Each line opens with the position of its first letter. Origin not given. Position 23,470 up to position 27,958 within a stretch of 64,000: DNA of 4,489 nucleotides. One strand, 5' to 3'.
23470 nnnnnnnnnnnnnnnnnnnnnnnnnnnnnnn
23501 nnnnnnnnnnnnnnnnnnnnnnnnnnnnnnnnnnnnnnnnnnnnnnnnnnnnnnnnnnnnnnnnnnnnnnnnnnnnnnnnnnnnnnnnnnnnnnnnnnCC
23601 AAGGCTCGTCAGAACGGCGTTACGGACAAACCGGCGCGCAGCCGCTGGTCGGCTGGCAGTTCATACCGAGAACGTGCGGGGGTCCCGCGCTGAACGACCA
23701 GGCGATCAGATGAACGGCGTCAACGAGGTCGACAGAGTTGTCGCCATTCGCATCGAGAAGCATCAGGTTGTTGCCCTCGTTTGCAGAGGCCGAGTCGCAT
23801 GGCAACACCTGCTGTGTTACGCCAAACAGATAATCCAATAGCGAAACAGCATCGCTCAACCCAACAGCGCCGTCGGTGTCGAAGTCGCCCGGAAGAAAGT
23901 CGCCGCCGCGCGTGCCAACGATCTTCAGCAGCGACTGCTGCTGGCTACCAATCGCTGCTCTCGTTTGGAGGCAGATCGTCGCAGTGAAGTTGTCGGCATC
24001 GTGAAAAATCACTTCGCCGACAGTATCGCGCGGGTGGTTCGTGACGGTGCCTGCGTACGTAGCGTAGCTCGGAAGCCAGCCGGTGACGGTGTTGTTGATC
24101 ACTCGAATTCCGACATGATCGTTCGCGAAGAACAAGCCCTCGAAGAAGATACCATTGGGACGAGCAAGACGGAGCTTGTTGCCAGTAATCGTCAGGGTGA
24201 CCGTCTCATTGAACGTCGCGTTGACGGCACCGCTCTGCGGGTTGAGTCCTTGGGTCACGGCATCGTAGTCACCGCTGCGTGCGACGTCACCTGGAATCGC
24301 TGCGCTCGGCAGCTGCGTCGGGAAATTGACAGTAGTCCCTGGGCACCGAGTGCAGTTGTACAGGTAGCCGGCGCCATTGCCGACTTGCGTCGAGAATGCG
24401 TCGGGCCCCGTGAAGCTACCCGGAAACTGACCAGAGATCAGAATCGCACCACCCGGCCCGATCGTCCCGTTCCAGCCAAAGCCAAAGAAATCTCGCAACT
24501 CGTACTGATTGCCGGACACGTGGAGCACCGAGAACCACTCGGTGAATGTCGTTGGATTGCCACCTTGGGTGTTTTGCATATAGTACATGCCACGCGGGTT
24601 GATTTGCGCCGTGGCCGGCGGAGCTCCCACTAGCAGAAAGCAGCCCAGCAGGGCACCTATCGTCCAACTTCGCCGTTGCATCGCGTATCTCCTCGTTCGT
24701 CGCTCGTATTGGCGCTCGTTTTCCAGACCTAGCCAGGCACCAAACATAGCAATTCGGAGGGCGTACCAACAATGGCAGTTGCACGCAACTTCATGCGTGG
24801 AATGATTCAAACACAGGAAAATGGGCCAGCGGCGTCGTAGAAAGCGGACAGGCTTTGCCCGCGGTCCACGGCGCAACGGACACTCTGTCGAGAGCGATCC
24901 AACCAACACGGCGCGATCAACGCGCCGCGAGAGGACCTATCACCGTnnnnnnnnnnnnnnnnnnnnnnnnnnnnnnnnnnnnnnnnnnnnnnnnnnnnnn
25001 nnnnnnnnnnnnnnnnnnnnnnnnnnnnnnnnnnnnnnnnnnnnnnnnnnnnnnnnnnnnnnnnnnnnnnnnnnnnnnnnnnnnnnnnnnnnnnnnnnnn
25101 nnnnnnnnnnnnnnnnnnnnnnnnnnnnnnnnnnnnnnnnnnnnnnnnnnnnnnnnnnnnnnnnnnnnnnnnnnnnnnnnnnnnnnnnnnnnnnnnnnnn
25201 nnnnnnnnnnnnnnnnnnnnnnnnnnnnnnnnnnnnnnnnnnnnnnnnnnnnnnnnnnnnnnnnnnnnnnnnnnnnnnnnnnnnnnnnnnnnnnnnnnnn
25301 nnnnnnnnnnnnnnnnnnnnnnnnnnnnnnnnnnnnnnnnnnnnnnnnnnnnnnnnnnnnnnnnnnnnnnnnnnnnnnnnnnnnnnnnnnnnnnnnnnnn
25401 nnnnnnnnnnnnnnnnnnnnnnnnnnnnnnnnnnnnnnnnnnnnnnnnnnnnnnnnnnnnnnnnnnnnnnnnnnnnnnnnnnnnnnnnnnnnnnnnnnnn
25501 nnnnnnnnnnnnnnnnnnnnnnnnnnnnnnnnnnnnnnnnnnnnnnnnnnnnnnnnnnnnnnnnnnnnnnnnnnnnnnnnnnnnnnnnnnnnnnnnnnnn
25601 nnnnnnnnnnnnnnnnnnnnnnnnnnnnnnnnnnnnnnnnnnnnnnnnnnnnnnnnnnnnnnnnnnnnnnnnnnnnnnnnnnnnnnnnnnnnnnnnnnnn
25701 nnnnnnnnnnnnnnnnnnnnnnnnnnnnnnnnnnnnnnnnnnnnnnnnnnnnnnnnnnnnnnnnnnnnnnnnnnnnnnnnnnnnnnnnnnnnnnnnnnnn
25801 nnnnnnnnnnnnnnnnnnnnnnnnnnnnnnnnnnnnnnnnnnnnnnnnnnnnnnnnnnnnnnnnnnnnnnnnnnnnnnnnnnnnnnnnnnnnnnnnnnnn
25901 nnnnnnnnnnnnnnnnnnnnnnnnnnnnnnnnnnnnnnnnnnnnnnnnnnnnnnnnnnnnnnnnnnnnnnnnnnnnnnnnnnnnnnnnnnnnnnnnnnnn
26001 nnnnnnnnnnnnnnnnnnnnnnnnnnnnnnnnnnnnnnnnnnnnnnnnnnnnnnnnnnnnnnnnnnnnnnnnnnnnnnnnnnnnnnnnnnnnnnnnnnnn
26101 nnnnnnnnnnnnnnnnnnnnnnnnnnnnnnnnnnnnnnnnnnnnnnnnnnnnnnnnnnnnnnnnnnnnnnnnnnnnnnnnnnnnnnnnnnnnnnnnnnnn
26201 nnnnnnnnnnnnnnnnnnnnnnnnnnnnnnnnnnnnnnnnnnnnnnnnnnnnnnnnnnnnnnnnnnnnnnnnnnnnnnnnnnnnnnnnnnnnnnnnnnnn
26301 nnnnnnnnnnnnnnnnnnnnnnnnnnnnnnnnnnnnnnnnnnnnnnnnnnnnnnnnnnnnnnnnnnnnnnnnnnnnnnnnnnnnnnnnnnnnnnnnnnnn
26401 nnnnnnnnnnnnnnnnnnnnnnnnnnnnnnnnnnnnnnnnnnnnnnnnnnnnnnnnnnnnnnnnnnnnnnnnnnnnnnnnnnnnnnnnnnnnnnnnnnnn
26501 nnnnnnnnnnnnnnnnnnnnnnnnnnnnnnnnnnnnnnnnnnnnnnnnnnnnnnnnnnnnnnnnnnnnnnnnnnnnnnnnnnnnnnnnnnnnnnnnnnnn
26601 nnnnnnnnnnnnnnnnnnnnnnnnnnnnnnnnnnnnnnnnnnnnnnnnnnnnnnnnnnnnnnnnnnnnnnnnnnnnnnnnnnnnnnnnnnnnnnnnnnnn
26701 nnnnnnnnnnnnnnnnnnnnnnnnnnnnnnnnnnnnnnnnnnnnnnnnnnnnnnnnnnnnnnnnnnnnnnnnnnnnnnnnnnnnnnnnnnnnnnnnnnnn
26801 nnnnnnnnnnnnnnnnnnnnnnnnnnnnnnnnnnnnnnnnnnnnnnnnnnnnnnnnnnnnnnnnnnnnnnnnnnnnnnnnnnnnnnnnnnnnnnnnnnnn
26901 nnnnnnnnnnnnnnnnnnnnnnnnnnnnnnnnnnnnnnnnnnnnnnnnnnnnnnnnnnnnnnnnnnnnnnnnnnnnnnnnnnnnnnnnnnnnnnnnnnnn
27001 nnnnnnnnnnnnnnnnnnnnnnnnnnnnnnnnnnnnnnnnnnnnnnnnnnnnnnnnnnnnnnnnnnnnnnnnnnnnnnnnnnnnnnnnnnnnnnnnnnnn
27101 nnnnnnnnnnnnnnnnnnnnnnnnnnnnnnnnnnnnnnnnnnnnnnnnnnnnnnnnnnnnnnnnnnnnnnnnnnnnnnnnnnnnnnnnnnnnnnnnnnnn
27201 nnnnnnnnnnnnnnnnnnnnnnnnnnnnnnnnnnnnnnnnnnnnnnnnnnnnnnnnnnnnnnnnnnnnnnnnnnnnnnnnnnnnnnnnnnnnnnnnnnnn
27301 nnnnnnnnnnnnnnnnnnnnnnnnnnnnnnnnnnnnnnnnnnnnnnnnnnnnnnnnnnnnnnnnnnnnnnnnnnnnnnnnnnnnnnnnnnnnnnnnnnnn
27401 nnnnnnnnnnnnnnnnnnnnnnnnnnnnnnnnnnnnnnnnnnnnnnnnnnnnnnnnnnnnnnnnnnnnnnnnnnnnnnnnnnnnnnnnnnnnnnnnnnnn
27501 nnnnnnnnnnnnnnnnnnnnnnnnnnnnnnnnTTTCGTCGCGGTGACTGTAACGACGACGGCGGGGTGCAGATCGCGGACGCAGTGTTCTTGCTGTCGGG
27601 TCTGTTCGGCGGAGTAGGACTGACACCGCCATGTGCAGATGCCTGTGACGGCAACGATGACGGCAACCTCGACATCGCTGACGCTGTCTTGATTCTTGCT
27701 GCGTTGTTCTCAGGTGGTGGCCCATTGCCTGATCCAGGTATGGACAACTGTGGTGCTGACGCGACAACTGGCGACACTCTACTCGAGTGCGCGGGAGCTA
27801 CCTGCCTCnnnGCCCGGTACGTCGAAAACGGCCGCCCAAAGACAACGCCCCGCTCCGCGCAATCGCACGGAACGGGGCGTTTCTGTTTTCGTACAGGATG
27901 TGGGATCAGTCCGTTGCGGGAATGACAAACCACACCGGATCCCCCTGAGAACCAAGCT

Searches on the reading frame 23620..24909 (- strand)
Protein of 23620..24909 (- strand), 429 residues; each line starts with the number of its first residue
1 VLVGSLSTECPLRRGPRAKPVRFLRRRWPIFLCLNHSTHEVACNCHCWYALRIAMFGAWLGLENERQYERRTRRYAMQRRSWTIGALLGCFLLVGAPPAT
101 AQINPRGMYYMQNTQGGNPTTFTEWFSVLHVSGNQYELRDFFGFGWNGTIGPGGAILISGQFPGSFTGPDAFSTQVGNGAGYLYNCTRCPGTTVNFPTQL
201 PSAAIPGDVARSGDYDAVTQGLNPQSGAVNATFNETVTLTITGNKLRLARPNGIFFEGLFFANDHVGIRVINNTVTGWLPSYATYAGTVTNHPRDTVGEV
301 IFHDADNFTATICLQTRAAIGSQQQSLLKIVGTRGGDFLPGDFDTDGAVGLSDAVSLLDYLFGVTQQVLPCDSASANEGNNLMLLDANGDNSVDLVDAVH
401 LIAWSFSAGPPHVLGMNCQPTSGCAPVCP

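Call 19: search_protein_families(library=pfam, proteins=[window:23620-24909:-], max_evalue=0.05)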
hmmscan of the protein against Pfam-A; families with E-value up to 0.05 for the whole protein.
window:23620-24909:- (429 aa): 1 family
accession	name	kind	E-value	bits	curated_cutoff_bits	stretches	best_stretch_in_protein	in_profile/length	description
PF00404.24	Dockerin_1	-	0.0029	18.2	22.9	1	340-402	1-53/57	Dockerin type I domain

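Call 68: search_protein_families(library=ncbifam, proteins=[window:23620-24909:-], max_evalue=0.01)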
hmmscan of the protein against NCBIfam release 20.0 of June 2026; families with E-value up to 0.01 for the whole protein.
window:23620-24909:- (429 aa): 0 families

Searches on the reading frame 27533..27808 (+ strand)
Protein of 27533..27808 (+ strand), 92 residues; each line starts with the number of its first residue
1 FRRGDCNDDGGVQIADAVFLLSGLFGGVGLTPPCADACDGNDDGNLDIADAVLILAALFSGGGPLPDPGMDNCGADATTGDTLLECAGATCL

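Call 61: find_homologous_proteins(query=window:27533-27808:+, max_evalue=0.001)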
Query seq(92 aa) (92 aa): 13 proteins with E <= 0.001 among 20 candidates.
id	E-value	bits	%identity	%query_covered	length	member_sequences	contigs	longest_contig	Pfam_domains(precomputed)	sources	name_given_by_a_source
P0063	1.8e-20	91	60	99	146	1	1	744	-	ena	-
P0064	3.3e-20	90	60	99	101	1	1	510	-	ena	-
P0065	1.4e-17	82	56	93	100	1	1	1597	-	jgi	jgi:hypothetical protein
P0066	1.8e-16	78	68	67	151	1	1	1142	-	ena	-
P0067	6.7e-16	76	54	92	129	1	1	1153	-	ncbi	-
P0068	1.7e-13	68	53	86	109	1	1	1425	PF00404.25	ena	-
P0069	4.4e-13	67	56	93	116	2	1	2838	-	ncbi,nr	ncbi:MAG: hypothetical protein HRU16_06965 [Planctomycetes bacterium]|nr:hypothetical protein [Planc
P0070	3.4e-12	64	56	87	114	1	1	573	-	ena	-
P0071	1.0e-11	63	58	64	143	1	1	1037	-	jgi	jgi:hypothetical protein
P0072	4.7e-10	57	46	96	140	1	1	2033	-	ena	-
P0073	5.3e-9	54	56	68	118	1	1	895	-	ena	-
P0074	9.5e-9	53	45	84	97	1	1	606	-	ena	-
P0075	2.9e-8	52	39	93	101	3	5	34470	-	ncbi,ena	-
